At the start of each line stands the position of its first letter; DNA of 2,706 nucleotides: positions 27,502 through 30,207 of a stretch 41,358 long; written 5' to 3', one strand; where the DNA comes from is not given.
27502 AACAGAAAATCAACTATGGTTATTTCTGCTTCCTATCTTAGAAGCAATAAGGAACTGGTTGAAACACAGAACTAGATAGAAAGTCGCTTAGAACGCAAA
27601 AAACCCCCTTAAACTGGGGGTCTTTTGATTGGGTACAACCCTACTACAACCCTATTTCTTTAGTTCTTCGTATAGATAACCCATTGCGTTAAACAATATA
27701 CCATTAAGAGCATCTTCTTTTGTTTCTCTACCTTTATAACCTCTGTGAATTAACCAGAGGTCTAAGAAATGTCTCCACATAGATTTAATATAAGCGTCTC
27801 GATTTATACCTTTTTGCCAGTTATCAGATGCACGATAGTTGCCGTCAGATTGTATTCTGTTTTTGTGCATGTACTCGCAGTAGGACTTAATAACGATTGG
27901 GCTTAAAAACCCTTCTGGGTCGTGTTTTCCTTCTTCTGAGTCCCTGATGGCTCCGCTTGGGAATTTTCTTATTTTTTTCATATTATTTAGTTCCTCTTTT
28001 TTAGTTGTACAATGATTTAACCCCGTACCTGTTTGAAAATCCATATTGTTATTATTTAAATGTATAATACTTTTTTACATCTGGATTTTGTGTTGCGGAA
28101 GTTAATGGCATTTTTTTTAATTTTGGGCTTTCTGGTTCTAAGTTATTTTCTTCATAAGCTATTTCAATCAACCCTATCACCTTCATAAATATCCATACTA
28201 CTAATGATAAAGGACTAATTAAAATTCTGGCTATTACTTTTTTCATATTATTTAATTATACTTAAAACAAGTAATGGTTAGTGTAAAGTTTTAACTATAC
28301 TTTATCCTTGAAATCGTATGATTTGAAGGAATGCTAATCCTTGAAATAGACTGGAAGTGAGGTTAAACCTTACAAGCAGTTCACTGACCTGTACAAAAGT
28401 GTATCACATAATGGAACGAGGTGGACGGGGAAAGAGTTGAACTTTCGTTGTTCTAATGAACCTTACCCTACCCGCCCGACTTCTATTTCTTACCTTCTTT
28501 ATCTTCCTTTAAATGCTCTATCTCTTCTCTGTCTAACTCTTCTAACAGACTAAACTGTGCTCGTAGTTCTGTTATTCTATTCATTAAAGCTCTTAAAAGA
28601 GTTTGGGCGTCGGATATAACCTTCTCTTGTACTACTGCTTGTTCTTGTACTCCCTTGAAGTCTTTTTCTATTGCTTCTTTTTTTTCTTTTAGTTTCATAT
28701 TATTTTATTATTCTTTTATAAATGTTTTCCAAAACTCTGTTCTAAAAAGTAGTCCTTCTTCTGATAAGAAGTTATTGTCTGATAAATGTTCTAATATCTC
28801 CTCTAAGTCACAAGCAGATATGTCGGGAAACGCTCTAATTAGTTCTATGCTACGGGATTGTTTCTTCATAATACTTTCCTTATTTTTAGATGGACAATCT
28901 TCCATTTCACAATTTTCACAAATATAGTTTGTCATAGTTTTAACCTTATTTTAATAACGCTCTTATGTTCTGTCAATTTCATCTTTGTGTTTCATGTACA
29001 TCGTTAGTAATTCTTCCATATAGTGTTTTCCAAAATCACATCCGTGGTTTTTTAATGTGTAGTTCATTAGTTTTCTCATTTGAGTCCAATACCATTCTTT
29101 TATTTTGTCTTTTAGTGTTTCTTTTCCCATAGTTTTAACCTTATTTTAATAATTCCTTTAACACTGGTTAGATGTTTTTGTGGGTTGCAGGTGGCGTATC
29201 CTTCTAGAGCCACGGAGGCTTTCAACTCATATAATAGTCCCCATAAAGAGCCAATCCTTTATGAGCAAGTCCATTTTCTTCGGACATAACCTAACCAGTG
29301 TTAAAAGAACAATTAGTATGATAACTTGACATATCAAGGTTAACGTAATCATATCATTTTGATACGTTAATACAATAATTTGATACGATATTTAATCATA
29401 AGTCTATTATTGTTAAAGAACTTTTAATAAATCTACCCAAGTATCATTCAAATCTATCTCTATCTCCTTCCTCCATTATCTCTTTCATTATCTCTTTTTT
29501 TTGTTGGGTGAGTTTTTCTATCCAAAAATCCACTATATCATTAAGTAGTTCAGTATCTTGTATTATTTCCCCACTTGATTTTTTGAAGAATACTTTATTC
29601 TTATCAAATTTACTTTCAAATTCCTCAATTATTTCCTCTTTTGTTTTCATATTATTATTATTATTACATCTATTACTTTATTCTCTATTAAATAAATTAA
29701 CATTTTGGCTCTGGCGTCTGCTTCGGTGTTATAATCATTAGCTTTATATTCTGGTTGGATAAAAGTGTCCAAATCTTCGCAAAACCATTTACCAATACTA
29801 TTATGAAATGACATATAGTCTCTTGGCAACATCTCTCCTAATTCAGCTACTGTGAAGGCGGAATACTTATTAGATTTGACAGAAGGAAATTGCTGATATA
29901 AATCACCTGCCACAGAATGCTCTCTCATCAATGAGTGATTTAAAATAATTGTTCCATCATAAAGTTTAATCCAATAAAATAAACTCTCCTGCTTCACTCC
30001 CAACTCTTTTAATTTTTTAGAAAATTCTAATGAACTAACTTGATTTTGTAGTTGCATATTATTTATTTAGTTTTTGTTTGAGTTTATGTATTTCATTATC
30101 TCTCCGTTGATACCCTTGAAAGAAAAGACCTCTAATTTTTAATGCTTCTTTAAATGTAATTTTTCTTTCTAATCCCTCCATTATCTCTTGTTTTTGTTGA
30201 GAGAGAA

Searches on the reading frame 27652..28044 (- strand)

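Call 26: search_protein_families(library=pfam, proteins=[window:27652-28044:-], max_evalue=0.01)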
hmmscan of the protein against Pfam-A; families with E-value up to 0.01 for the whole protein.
window:27652-28044:- (130 aa): 1 family
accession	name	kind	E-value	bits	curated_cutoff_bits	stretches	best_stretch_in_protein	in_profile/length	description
PF18909.5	dGTP_diPhyd_N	-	0.00033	21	27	1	69-127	35-90/99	dATP/dGTP diphosphohydrolase, N-terminal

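Call 27: search_protein_families(library=phrogs, proteins=[window:27652-28044:-], max_evalue=0.001)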
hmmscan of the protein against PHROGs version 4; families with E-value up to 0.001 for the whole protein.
window:27652-28044:- (130 aa): 1 family
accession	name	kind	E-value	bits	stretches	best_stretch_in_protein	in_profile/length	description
phrog_18716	-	unknown function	5.4e-06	27.6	1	24-127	7-97/114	-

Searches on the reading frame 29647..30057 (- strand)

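Call 26: search_protein_families(library=pfam, proteins=[window:29647-30057:-], max_evalue=0.01)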
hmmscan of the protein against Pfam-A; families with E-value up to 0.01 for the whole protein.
window:29647-30057:- (136 aa): 0 families

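Call 27: search_protein_families(library=phrogs, proteins=[window:29647-30057:-], max_evalue=0.001)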
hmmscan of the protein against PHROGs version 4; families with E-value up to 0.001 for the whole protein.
window:29647-30057:- (136 aa): 1 family
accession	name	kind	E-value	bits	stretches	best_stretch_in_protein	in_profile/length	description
phrog_31971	-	unknown function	3.5e-19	70.3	1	1-129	1-128/130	-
